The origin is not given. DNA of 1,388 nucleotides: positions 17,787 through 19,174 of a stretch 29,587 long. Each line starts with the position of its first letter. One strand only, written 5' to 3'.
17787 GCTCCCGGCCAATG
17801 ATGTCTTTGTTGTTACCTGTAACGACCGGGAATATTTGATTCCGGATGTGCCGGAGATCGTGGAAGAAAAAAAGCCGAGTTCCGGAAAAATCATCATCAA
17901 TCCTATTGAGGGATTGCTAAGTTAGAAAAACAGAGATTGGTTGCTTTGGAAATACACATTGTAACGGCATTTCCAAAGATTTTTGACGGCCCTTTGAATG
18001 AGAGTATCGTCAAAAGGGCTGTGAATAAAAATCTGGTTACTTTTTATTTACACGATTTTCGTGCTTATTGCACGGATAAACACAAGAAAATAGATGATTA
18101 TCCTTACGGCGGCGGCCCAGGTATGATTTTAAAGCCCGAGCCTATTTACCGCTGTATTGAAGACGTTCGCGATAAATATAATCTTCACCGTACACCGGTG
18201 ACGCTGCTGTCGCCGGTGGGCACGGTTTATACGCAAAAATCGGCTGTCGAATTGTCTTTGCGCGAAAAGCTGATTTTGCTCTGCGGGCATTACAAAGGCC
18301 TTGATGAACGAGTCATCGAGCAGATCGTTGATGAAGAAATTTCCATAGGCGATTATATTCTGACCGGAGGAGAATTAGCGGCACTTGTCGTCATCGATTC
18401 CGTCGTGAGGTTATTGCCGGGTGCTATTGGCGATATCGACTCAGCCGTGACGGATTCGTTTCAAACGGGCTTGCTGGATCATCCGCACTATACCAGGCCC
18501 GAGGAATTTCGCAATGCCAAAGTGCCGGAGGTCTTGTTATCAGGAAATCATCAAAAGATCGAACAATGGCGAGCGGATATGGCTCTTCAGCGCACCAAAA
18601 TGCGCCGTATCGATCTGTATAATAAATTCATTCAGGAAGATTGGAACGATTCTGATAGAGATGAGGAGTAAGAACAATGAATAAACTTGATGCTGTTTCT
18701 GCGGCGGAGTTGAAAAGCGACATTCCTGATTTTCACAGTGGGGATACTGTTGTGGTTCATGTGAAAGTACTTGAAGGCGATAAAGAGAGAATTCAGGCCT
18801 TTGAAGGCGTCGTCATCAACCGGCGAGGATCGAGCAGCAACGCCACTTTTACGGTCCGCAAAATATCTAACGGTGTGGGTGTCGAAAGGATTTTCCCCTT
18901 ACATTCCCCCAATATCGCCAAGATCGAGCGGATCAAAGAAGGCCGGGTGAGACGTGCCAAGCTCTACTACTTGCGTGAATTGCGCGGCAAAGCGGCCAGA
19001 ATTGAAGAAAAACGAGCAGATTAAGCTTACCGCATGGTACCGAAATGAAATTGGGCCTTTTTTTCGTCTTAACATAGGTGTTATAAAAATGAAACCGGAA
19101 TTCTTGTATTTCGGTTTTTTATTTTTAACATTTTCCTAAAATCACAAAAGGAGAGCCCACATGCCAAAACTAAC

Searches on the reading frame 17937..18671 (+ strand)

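Call 5: search_protein_families(library=pfam, proteins=[window:17937-18671:+], max_evalue=0.001)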
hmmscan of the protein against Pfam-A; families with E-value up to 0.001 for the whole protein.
window:17937-18671:+ (244 aa): 1 family
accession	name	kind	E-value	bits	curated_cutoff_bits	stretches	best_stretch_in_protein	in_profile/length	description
PF01746.26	tRNA_m1G_MT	-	1.3e-61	208.1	27.3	1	26-224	2-194/195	tRNA (Guanine-1)-methyltransferase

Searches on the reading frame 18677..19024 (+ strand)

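Call 5: search_protein_families(library=pfam, proteins=[window:18677-19024:+], max_evalue=0.001)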
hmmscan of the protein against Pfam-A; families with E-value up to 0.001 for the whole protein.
window:18677-19024:+ (115 aa): 1 family
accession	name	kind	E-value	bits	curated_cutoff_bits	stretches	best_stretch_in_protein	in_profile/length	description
PF01245.26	Ribosomal_L19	-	5.4e-50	168.5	22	1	4-112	3-111/111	Ribosomal protein L19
